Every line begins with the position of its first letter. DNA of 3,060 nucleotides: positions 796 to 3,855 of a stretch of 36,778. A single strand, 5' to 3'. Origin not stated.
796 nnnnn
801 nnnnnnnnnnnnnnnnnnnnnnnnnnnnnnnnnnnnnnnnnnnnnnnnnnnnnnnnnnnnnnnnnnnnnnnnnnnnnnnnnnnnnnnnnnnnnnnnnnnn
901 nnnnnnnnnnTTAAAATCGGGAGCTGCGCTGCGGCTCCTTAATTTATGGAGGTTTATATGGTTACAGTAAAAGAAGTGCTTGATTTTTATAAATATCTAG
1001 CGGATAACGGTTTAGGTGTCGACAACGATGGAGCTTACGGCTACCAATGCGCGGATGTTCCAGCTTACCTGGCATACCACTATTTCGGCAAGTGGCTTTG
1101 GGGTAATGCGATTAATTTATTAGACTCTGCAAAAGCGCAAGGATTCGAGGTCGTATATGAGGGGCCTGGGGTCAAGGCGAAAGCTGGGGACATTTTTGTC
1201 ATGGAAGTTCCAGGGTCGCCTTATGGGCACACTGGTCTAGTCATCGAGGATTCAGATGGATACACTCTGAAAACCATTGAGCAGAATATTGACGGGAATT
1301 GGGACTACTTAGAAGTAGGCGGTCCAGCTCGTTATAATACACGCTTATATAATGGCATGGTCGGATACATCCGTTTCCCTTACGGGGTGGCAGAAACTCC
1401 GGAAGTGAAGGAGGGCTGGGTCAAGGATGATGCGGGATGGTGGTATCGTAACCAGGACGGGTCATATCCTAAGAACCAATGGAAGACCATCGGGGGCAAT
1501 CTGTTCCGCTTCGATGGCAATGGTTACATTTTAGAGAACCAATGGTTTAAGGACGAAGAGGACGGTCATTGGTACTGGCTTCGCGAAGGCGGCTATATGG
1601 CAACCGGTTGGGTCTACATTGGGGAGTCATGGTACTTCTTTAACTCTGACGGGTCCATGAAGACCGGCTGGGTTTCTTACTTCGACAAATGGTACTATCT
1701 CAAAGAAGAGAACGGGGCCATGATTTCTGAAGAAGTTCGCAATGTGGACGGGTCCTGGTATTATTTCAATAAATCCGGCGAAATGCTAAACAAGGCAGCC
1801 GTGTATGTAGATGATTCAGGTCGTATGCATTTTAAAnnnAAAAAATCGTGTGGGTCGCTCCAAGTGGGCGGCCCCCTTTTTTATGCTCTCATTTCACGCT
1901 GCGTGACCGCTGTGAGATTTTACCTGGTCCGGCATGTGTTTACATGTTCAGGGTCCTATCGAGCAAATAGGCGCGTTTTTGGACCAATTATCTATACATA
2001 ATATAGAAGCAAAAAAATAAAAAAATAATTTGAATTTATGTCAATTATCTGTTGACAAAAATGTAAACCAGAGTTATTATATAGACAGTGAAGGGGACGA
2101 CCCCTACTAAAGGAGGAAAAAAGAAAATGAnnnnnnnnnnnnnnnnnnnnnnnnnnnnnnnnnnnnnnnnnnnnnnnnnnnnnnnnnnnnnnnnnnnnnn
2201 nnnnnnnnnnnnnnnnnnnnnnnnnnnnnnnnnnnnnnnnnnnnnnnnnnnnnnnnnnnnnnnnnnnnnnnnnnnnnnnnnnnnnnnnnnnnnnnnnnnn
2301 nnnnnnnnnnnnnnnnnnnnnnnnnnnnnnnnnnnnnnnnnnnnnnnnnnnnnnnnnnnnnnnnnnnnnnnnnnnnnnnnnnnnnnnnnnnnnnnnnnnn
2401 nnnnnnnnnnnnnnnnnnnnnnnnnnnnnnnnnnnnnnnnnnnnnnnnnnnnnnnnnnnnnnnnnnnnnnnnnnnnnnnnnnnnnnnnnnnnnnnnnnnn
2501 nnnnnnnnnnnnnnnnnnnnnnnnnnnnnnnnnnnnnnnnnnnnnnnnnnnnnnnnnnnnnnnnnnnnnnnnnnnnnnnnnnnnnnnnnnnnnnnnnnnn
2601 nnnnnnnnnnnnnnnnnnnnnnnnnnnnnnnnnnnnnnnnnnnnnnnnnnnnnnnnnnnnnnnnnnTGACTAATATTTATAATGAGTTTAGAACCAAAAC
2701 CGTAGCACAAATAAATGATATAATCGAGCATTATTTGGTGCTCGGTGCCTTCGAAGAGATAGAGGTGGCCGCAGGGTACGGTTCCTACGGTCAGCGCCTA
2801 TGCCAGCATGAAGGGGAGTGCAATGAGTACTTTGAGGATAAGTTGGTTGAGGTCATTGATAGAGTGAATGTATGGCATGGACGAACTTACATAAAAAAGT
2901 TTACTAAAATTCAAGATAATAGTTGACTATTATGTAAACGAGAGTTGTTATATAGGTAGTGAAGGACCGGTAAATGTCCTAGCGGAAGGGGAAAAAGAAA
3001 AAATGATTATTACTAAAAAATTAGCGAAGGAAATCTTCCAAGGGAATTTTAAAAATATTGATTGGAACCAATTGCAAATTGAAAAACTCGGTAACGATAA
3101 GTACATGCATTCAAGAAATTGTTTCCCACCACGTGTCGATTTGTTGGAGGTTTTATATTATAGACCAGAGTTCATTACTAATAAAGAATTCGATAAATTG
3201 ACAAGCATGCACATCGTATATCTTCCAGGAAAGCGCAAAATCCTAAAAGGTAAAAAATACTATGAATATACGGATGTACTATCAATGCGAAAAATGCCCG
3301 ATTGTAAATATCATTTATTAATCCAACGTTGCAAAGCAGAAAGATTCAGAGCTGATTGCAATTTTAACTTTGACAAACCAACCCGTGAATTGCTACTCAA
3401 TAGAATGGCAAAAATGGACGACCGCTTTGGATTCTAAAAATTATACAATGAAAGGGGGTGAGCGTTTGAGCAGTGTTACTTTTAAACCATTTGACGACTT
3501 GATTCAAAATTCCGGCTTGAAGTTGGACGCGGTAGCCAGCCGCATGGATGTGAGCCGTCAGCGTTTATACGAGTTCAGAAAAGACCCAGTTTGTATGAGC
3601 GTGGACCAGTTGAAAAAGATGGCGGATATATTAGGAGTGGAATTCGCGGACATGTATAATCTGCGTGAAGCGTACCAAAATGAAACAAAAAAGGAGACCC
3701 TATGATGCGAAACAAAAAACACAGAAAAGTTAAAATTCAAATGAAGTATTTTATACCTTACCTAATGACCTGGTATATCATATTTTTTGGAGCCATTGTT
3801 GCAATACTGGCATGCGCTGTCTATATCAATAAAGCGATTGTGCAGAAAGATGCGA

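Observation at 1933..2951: Duplicated early promoter modules sharing an internal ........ operator-like motif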

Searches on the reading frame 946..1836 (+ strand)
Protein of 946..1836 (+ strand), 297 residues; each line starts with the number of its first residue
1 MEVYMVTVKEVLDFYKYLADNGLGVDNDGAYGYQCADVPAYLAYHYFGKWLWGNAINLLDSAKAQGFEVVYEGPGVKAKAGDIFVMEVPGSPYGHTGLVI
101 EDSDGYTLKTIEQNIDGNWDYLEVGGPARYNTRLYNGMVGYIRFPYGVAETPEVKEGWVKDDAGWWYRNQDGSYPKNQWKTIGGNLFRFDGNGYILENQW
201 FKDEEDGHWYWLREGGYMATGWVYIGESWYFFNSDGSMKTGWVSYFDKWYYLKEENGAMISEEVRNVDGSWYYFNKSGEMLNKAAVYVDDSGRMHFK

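Call 42: search_dna_similar(query=window:946-1836:+, collection=phages, mode=protein, max_rows=12)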
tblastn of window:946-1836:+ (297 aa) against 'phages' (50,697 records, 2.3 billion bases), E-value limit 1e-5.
Records with a match: 631; places in all: 641; records where one place covers at least 80% of the query: 13.
Best place of each record, by identity: 60-80% 30; <60% 601.
By first word of the organism name: Streptococcus 394; Staphylococcus 144; Enterococcus 68; Enterocloster 6; Clostridium 4; Bacteriophage 3; Phietavirus 2; Eggerthella 2; Lactococcus 2; Phage 1; and 5 more.
By host as written in the record: Staphylococcus aureus 71; - 36; Enterococcus faecalis 21; Enterococcus faecalis ATCC 29212 12; Streptococcus suis 11; Streptococcus pyogenes MGAS315 10; Enterococcus sp. 10; Streptococcus mitis 8; and 332 more.
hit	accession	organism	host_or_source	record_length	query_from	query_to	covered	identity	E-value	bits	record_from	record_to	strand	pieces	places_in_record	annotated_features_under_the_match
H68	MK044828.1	Streptococcus phage 33888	-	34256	5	297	99%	49.2%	2e-76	259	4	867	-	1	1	lytic amidase | LL-H family holin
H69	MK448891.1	Streptococcus phage Javan266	Streptococcus infantis PRJNA179863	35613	5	297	98%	49.2%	5e-63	265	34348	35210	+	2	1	lysin (x2)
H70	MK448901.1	Streptococcus phage Javan306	Streptococcus mitis 321A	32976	3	297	99%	47.3%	9e-75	254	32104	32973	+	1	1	cell wall-associated murein hydrolase | holin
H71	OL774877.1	Streptococcus phage MissG1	Streptococcus mitis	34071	3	297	99%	46.7%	1e-74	253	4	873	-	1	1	lysin | holin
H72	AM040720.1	Phage SK137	Streptococcus mitis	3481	3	297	99%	46.7%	2e-74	251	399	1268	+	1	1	skl: N-acetylmuramoyl-L-alanine amidase | hol: holin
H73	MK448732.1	Streptococcus phage Javan331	Streptococcus mitis SK137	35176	3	297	99%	46.7%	6e-74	251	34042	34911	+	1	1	lysin | holin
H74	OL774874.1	Streptococcus phage MissE1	Streptococcus mitis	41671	3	297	99%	46.7%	1e-73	251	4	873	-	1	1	cell wall-associated murein hydrolase | holin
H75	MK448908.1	Streptococcus phage Javan326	Streptococcus mitis P-44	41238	3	297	99%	46.3%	6e-71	243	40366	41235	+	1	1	lysin | holin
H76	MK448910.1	Streptococcus phage Javan336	Streptococcus mitis SK608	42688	3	297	99%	46.0%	3e-72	247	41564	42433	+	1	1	choline binding protein A | holin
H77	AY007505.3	Streptococcus phage SM1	Streptococcus mitis SF100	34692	26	294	91%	37.6%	4e-36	142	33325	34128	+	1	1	56: gp56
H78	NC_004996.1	Streptococcus phage SM1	Streptococcus mitis SF100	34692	26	294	91%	37.6%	4e-36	142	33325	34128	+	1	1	endolysin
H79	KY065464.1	Streptococcus phage IPP23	Streptococcus pneumoniae 20/4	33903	26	297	92%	36.6%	3e-34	137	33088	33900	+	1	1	lysin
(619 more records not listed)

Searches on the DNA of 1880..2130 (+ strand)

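Call 79: search_dna_similar(query=window:1880-2130:+, collection=phages, mode=distant, max_evalue=1, max_rows=15)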
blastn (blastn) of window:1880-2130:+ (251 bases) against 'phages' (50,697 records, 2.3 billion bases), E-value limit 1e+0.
Records with a match: 12; places in all: 12; records where one place covers at least 80% of the query: 0.
Best place of each record, by identity: 95-99% 1; 90-95% 4; 80-90% 4; 60-80% 3.
By first word of the organism name: Acinetobacter 4; Streptococcus 3; bajarodmic 1; bajarodcaudo 1; Lactococcus 1; Bacteriophage 1; Methanosarcina 1.
By host as written in the record: Peromyscus fraterculus 2; Acinetobacter baumannii (clinical strain AB09V) 2; Lactococcus lactis subsp. cremoris strain 3107 1; Streptococcus dysgalactiae ERR109355 1; Streptococcus pyogenes Manfredo 1; Streptococcus dysgalactiae ERR085068 1; - 1; Acinetobacter baumannii ATCC19606 1; and 2 more.
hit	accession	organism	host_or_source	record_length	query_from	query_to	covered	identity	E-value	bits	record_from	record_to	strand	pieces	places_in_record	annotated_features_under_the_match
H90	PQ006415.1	bajarodmic virus 306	Peromyscus fraterculus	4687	142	204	25%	78.1%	2e-3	48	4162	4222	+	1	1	replication initiator protein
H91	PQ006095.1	bajarodcaudo virus 4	Peromyscus fraterculus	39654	115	159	18%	78.4%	8e-1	40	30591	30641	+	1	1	hypothetical protein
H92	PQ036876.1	Lactococcus phage PMBT69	Lactococcus lactis subsp. cremoris ...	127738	143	186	18%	79.5%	8e-1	40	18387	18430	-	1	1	none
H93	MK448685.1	Streptococcus phage Javan155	Streptococcus dysgalactiae ERR109355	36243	140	181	17%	81.0%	2e-1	41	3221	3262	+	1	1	none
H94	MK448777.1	Streptococcus phage Javan491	Streptococcus pyogenes Manfredo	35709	140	181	17%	81.0%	2e-1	41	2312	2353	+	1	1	none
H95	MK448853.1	Streptococcus phage Javan144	Streptococcus dysgalactiae ERR085068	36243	140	181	17%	81.0%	2e-1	41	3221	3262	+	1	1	none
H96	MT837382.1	Bacteriophage sp.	human fecal samples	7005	132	161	12%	87.9%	2e-1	41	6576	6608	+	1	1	record has no annotation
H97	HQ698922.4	Acinetobacter phage ZZ1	Acinetobacter baumannii (clinical ...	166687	141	167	11%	92.6%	2e-1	41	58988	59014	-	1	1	nrdC: thioredoxin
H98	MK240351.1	Acinetobacter phage Henu6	Acinetobacter baumannii ATCC19606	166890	141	167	11%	92.6%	2e-1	41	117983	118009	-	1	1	thioredoxin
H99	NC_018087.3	Acinetobacter phage ZZ1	Acinetobacter baumannii (clinical ...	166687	141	167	11%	92.6%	2e-1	41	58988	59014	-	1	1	nrdC: thioredoxin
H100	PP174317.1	Acinetobacter phage vB_AbaSt_W16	Acinetobacter baumannii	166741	141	167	11%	92.6%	2e-1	41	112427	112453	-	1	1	NrdC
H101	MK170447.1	Methanosarcina virus MetMV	Methanosarcina sp.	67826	165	188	10%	95.8%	8e-1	40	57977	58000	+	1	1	none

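Call 80: get_annotated_region(hit=H94, flank=1500)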
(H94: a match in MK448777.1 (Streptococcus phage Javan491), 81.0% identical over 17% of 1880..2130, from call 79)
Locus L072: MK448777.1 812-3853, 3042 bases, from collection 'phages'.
description: Streptococcus phage Javan491, complete genome.
organism: Streptococcus phage Javan491 (NCBI taxid 2548206)
taxonomy: Viruses; Duplodnaviria; Heunggongvirae; Uroviricota; Caudoviricetes
host: Streptococcus pyogenes Manfredo; source: -; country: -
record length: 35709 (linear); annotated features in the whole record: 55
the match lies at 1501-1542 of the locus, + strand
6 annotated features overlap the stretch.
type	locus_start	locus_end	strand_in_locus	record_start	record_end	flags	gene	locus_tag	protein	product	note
CDS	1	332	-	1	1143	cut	-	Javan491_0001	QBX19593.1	integrase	-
CDS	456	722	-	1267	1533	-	-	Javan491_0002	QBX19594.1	hypothetical protein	-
CDS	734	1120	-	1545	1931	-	-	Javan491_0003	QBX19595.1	hypothetical protein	-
CDS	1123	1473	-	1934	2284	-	-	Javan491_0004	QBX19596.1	Cro/CI family transcriptional regulator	-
CDS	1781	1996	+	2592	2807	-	-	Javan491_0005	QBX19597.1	hypothetical protein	-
CDS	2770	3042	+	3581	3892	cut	-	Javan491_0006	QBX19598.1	excisionase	-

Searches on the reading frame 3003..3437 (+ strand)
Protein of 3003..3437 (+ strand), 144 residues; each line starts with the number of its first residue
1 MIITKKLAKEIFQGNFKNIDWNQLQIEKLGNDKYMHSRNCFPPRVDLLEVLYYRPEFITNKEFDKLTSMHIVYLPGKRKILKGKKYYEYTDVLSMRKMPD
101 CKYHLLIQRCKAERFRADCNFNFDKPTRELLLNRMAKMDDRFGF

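Call 10: search_protein_families(library=phrogs, proteins=[window:3003-3437:+], max_evalue=0.01)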
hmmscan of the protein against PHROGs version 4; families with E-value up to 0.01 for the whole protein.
window:3003-3437:+ (144 aa): 0 families

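Call 11: search_protein_families(library=pfam, proteins=[window:3003-3437:+], max_evalue=0.01)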
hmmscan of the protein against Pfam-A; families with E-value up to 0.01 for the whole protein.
window:3003-3437:+ (144 aa): 0 families
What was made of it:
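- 3003..3437 (+): gp3 (144 aa, unknown function), the first gene after P2. No family match (calls 10, 11).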

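Call 23: find_related_loci(query=window:3003-3434:+, collection=viral_contigs, flank=2500)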
Query window:3003-3434:+ (144 aa) in viral_contigs; peptide patterns used: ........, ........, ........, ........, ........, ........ (x = any residue, [..] = any of these).
1 stretches matched a pattern, but none encodes a relative of the query by tblastn (E <= 1e-3).

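Call 33: search_dna_similar(query=window:3003-3434:+, collection=phages, mode=protein, max_evalue=0.001, max_rows=25)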
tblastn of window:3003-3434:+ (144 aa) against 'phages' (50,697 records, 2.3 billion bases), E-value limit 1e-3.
No match.

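Call 53: find_homologous_proteins(query=window:3003-3434:+, max_evalue=0.001)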
Query window:3003-3434:+ (144 aa): 18 proteins with E <= 0.001 among 36 candidates.
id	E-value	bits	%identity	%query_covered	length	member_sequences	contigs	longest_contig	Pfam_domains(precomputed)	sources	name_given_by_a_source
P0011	7.4e-92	323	98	100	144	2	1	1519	-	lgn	-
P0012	3.5e-66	240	75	100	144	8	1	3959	-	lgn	-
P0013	8.2e-66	238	75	100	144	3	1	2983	-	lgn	-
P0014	4.6e-65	236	74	100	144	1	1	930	-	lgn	-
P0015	1.1e-64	235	74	100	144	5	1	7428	-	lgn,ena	-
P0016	1.6e-64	234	74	100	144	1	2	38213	-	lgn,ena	-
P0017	1.7e-64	234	73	100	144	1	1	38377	-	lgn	-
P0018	6.0e-64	232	73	100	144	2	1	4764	-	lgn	-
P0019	6.2e-64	232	74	100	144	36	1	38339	-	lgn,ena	-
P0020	4.0e-63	230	74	100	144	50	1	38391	-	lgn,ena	-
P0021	1.3e-62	228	72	100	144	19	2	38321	-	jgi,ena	jgi:hypothetical protein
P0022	1.5e-62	228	72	100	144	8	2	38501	-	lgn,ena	-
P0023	1.6e-62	228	73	100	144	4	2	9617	-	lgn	-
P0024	1.1e-61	225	72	100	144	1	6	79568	-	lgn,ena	-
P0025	1.3e-60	222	71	100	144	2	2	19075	-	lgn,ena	-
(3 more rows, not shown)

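Call 56: find_encoding_contigs(protein=P0024, flank=5000, max_places=4)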
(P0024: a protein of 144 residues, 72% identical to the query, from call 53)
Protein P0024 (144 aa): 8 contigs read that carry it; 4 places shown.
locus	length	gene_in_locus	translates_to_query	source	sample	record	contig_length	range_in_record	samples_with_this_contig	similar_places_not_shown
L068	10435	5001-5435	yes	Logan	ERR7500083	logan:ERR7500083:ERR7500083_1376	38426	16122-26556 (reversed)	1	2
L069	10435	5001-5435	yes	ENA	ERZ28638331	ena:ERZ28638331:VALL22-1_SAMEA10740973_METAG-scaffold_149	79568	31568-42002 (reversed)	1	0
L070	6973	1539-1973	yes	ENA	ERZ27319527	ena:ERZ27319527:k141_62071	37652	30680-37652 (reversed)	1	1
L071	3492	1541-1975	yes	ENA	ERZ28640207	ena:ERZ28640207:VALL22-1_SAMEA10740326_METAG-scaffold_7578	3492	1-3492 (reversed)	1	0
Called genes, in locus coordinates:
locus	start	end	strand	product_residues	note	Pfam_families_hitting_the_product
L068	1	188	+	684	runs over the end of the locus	PF05895:DUF859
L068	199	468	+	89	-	-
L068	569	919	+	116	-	-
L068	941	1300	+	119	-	PF09682:Phage_holin_6_1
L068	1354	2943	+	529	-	PF01391:Collagen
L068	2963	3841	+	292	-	PF05257:CHAP, PF01473:Choline_bind_1 (weak), PF19127:Choline_bind_3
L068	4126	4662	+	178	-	-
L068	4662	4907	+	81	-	-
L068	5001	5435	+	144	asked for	-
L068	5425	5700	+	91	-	PF01381:HTH_3 (weak)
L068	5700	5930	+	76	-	-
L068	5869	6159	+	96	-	-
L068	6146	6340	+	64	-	-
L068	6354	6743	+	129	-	-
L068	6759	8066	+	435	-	PF02463:SMC_N (weak), PF13175:AAA_15 (faint), PF13476:AAA_23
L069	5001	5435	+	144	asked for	-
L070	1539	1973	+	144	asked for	-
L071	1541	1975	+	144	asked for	-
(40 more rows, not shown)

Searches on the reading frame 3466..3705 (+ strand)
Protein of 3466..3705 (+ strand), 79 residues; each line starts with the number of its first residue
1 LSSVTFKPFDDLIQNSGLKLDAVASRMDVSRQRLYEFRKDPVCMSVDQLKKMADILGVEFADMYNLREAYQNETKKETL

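Call 10: search_protein_families(library=phrogs, proteins=[window:3466-3705:+], max_evalue=0.01)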
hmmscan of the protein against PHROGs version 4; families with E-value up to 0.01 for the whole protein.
window:3466-3705:+ (79 aa): 8 families
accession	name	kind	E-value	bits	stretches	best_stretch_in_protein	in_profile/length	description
phrog_2439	-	transcription regulation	2.3e-05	24.5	1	11-70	14-73/367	transcriptional regulator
phrog_1373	-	transcription regulation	0.00022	22.2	1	11-61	70-120/166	transcriptional regulator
phrog_18104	-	transcription regulation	0.00065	20.5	0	20-57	16-53/57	transcriptional regulator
phrog_3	-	transcription regulation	0.00066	20.5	1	14-73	98-155/430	transcriptional repressor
phrog_2339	-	DNA, RNA and nucleotide metabolism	0.0015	19.5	1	10-60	31-82/98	HTH DNA binding protein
phrog_1746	-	transcription regulation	0.0024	18.8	1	18-62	23-67/128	transcriptional repressor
phrog_8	-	transcription regulation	0.0053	17.2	1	11-58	83-130/346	transcriptional regulator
phrog_2538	-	head and packaging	0.0073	17.4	1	15-76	16-80/129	terminase small subunit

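Call 11: search_protein_families(library=pfam, proteins=[window:3466-3705:+], max_evalue=0.01)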
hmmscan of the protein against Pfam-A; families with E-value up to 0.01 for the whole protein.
window:3466-3705:+ (79 aa): 2 families
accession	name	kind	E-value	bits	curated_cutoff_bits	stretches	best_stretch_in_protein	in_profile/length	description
PF13443.12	HTH_26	-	1.7e-05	25.4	22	1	12-64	5-58/63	Cro/C1-type HTH DNA-binding domain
PF01381.28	HTH_3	-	3.5e-05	24.2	23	1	14-61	6-53/55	Helix-turn-helix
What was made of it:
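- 3466..3705 (+): Cro-type XRE HTH protein. The start is either TTG 3466, which has an SD, or ATG 3448. HTH_26 and HTH_3 above their cut-offs (call 11).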

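Call 32: search_dna_similar(query=window:3466-3702:+, collection=phages, mode=protein, max_evalue=0.001, max_rows=25)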
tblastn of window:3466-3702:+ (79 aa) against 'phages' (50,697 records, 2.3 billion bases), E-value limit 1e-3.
Records with a match: 28; places in all: 28; records where one place covers at least 80% of the query: 1.
Best place of each record, by identity: <60% 28.
By first word of the organism name: Lactococcus 23; Streptococcus 4; Bacteriophage 1.
By host as written in the record: Lactococcus lactis 13; - 3; Lactococcus lactis subsp. cremoris R1 2; Streptococcus anginosus SRR446556 1; Streptococcus anginosus SK1138 1; Streptococcus parauberis KRS-02083 1; Streptococcus parauberis KCTC_11537 1; Lactococcus lactis DGCC7204 1; and 5 more.
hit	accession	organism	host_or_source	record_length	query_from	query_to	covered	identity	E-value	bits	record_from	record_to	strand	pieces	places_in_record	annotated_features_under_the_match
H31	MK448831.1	Streptococcus phage Javan83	Streptococcus anginosus SRR446556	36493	9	65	72%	38.6%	2e-6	49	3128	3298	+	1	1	hypothetical protein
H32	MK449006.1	Streptococcus phage Javan78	Streptococcus anginosus SK1138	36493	9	65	72%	38.6%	2e-6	49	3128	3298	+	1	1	hypothetical protein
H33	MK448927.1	Streptococcus phage Javan394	Streptococcus parauberis KRS-02083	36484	9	65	72%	36.8%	3e-7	51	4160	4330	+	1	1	hypothetical protein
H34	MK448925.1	Streptococcus phage Javan386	Streptococcus parauberis KCTC_11537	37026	9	65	72%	36.8%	3e-7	51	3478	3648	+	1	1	hypothetical protein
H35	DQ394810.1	Lactococcus phage phismq86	-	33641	5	75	90%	26.8%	1e-5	46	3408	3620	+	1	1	putative repressor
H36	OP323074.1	Lactococcus phage D4044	Lactococcus lactis DGCC7204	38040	5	63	75%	30.5%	3e-4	42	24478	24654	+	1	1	hypothetical protein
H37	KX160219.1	Lactococcus phage C41431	Lactococcus lactis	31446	5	63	75%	28.8%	3e-5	45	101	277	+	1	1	repressor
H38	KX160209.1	Lactococcus phage 58502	Lactococcus lactis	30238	5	63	75%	28.8%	7e-5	44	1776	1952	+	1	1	repressor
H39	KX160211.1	Lactococcus phage 62503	Lactococcus lactis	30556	5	63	75%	28.8%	7e-5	44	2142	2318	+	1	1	repressor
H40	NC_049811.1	Lactococcus phage 62503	Lactococcus lactis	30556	5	63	75%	28.8%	7e-5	44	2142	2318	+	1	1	transcriptional repressor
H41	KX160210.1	Lactococcus phage 62502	Lactococcus lactis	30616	5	63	75%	28.8%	7e-5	44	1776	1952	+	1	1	repressor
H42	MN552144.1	Lactococcus phage P1045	Lactococcus lactis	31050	5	63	75%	28.8%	7e-5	44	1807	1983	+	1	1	hypothetical protein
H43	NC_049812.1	Lactococcus phage P1045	Lactococcus lactis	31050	5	63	75%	28.8%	7e-5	44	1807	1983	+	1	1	transcriptional repressor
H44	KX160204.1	Lactococcus phage 38502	Lactococcus lactis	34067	5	63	75%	28.8%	7e-5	44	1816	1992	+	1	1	repressor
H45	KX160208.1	Lactococcus phage 53802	Lactococcus lactis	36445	5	63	75%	28.8%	7e-5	44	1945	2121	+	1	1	repressor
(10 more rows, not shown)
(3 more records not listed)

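Call 35: get_annotated_region(hit=H31, flank=3200)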
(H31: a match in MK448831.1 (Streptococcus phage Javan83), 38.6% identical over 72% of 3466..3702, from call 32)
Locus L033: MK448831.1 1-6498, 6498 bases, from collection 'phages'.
description: Streptococcus phage Javan83, complete genome.
organism: Streptococcus phage Javan83 (NCBI taxid 2548308)
taxonomy: Viruses; Duplodnaviria; Heunggongvirae; Uroviricota; Caudoviricetes
host: Streptococcus anginosus SRR446556; source: -; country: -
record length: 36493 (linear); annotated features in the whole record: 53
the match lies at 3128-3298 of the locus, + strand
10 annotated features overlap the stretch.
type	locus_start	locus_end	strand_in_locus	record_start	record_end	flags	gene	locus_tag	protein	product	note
CDS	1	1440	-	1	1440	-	-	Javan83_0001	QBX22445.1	site-specific recombinase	Site-specific recombinases, DNA invertase Pin homolog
CDS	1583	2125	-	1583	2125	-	-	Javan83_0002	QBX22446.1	hypothetical protein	-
CDS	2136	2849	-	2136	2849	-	-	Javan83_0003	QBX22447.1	CI-like repressor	-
CDS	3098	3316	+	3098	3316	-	-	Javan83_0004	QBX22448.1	hypothetical protein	-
CDS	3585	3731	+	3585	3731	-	-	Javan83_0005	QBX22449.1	hypothetical protein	-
CDS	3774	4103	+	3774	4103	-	-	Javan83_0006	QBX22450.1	replication initiation protein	Phage replication initiation protein #ACLAME10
CDS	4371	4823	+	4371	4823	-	-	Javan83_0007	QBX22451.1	hypothetical protein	ORF8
CDS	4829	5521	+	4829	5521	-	-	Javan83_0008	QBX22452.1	essential recombination function protein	-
CDS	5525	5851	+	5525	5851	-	-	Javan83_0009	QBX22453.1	hypothetical protein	-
CDS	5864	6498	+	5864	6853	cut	-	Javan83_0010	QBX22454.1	hypothetical protein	FIG01114360: hypothetical protein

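Call 36: get_annotated_region(hit=H33, flank=3200)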
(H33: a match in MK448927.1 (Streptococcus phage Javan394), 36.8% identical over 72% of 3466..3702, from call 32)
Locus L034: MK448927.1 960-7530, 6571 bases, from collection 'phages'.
description: Streptococcus phage Javan394, complete genome.
organism: Streptococcus phage Javan394 (NCBI taxid 2548147)
taxonomy: Viruses; Duplodnaviria; Heunggongvirae; Uroviricota; Caudoviricetes
host: Streptococcus parauberis KRS-02083; source: -; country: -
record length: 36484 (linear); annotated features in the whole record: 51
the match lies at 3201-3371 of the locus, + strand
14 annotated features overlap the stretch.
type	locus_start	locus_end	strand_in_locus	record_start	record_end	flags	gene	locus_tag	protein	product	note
CDS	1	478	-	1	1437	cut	-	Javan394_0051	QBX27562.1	integrase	integrase (Site-specific recombinase)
CDS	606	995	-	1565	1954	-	-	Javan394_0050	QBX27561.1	hypothetical protein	-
CDS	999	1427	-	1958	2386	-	-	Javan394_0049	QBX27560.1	hypothetical protein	-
CDS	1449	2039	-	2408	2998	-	-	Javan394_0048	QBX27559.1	hypothetical protein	-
CDS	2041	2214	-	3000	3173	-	-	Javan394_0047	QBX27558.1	hypothetical protein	-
CDS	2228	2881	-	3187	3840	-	-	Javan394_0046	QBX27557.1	repressor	-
CDS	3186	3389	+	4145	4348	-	-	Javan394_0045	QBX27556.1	hypothetical protein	-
CDS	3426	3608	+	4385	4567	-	-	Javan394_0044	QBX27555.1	hypothetical protein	-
CDS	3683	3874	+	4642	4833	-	-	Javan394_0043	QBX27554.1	hypothetical protein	-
CDS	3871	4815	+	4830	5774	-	-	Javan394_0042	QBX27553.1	DNA replication protein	-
CDS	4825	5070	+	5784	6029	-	-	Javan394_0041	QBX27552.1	hypothetical protein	-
CDS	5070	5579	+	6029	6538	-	-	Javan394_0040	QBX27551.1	hypothetical protein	-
CDS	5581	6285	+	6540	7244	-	-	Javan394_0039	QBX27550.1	essential recombination function protein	-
CDS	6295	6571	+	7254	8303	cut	-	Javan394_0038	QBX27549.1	hypothetical protein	-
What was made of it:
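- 3466..3705 (+): 37-39% identical to the Cro-position genes of Javan83 and Javan394, and 27% to r1t tec (calls 32, 35, 36).
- On Cro/CI-type operator set: Its homologues occupy the Cro position next to CI (calls 11, 32, 35, 36).
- The HTH is homologous to Cro-position genes beside CI in Javan83 and Javan394, and to r1t tec (calls 32, 35, 36).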

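Call 40: find_homologous_proteins(query=window:3466-3702:+, max_evalue=0.00001)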
Query window:3466-3702:+ (79 aa): 2 proteins with E <= 0.00001 among 2 candidates.
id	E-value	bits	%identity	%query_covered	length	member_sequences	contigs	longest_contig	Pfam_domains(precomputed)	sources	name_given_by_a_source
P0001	6.4e-40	151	92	97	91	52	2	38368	PF01381.29,PF13443.13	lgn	-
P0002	8.8e-24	100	94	65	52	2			-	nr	nr:MAG TPA: helix-turn-helix domain protein [Caudoviricetes sp.]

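Call 73: search_solved_structures(query=window:3466-3702:+, max_evalue=1)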
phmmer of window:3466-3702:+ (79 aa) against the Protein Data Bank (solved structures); distinct sequences matched with E-value up to 1: 3.
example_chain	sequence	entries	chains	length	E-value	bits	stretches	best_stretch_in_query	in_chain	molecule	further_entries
8ssf_A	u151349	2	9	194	0.21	15.4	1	18-75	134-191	RNA-free ribonuclease P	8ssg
7t5u_A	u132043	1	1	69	0.66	13.8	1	9-59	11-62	Helix-turn-helix domain-containing protein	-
9xbd_E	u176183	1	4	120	0.97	13.3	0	9-47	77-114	Nucleotidyltransferase domain-containing protein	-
